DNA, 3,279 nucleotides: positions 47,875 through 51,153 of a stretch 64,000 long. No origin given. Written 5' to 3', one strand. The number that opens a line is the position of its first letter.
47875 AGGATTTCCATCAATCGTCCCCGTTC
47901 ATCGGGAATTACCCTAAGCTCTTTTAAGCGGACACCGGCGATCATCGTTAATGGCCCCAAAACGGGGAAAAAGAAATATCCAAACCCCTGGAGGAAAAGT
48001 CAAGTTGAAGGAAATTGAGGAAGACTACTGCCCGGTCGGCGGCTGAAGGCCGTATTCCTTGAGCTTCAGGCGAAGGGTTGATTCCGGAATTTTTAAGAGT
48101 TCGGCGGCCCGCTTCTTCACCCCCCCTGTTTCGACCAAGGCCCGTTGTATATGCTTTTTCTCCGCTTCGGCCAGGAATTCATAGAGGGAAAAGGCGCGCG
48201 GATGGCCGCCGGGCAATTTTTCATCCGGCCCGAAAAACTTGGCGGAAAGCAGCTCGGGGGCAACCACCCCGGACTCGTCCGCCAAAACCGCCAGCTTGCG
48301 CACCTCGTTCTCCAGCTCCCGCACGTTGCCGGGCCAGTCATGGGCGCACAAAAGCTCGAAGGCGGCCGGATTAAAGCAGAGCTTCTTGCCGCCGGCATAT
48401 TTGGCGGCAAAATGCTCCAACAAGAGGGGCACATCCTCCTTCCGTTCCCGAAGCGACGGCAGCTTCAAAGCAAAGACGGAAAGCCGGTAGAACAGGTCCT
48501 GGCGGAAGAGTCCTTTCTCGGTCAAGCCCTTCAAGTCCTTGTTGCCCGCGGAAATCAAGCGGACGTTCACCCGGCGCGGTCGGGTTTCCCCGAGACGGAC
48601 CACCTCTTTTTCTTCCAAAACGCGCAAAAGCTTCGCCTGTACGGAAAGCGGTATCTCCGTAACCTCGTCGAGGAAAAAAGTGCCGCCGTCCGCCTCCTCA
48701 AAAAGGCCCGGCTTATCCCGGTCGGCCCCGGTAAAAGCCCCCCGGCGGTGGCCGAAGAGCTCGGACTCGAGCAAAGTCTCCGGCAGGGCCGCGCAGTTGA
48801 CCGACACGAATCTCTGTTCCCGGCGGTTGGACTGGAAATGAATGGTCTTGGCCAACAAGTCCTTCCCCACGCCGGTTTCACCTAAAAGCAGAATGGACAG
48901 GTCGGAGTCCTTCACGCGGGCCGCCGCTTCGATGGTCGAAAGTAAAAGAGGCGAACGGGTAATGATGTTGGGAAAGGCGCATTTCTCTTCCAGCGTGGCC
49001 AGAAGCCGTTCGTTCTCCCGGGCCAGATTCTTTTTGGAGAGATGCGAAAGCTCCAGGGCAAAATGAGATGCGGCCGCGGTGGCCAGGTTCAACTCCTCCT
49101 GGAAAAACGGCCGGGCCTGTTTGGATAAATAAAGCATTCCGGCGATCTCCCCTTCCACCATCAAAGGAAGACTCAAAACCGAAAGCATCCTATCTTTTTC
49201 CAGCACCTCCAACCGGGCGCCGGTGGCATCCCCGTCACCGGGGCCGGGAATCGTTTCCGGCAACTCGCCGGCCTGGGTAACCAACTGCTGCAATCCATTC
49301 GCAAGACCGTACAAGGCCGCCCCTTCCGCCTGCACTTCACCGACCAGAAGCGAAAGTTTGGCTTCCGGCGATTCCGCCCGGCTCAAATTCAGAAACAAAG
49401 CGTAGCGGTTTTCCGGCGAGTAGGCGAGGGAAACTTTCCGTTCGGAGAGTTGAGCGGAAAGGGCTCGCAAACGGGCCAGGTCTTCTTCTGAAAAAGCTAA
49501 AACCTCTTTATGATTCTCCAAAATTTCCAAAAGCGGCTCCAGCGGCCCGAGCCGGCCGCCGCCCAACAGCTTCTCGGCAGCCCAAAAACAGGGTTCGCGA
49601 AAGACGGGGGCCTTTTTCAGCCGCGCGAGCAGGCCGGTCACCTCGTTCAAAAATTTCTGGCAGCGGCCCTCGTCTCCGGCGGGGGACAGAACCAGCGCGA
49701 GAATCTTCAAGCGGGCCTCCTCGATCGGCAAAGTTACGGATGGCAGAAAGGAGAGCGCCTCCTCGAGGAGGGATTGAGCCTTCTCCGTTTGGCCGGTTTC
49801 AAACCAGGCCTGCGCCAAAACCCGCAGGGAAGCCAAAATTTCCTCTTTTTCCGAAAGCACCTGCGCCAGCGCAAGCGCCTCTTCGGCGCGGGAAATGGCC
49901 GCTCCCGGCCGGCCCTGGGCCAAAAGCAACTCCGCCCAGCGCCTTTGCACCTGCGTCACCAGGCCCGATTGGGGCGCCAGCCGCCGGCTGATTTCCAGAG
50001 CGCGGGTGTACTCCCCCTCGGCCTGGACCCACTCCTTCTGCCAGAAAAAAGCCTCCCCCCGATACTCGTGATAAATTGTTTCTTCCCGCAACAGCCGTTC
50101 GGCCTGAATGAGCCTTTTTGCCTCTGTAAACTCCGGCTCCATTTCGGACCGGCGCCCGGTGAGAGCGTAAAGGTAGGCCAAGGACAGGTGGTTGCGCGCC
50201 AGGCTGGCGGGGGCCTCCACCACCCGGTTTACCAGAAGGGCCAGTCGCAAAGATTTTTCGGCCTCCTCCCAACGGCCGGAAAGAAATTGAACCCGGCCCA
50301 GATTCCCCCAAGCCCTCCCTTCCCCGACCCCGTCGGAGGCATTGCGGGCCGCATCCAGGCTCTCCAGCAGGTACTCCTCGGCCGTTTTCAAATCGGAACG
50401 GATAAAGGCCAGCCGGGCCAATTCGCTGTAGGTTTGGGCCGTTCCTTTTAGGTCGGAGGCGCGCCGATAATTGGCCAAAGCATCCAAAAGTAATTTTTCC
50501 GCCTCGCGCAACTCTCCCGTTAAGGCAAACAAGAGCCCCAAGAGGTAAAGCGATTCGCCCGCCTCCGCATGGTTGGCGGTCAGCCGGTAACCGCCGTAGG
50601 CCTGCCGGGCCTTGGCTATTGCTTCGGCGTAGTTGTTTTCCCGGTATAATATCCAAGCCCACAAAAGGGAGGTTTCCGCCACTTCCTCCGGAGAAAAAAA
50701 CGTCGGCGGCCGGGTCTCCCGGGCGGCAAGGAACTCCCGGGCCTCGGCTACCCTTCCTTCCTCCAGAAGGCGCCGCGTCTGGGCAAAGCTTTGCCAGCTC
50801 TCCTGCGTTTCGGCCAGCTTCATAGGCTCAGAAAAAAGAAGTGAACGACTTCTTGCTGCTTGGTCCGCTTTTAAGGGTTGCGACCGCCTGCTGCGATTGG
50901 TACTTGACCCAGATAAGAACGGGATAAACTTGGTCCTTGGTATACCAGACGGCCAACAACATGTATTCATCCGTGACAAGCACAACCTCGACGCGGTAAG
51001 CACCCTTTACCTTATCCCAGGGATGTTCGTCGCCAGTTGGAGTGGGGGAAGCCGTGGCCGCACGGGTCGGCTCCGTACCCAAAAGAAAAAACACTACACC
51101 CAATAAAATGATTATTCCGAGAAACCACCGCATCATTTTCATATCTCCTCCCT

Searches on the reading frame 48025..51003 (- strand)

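Call 9: search_protein_families(library=pfam, proteins=[window:48025-51003:-], max_evalue=0.0001)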
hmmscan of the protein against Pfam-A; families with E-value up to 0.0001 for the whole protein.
window:48025-51003:- (992 aa): 14 families
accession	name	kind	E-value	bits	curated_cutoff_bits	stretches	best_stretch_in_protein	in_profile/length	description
PF00158.32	Sigma54_activat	-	5.5e-66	221.8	20.2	1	680-846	1-167/168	Sigma-54 interaction domain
PF13424.12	TPR_12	-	2.8e-25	88.7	30.1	4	188-256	2-72/77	Tetratricopeptide repeat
PF25601.1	AAA_lid_14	-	5.2e-19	68.3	27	1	852-924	1-75/87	AAA+ ATPase lid domain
PF14532.12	Sigma54_activ_2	-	1.4e-16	61.4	25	1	695-851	15-138/138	Sigma-54 interaction domain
PF07719.23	TPR_2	-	1.2e-12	47.3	27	0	230-257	2-29/34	Tetratricopeptide repeat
PF02954.25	HTH_8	-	2.9e-12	46.6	22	1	944-984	2-42/42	Bacterial regulatory protein, Fis family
PF00515.34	TPR_1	-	1.3e-10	41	27.8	0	230-259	2-31/34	Tetratricopeptide repeat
PF07728.20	AAA_5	-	7.5e-09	36.1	22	1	704-822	2-123/139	AAA domain (dynein-related subfamily)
PF13432.12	TPR_16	-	1.1e-07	32.6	32.7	0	113-179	1-61/65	Tetratricopeptide repeat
PF17874.7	TPR_MalT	-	1.5e-07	31.5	45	1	110-418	2-308/336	MalT-like TPR region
PF14559.12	TPR_19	-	1.4e-06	29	25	0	360-417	1-52/68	Tetratricopeptide repeat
PF01590.32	GAF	-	2.2e-06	28.7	22.4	1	596-652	77-133/133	GAF domain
PF07724.20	AAA_2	-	3e-05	24.6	27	1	702-819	4-122/166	AAA domain (Cdc48 subfamily)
PF13181.12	TPR_8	-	4.7e-05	23.7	25.7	0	230-259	2-31/34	Tetratricopeptide repeat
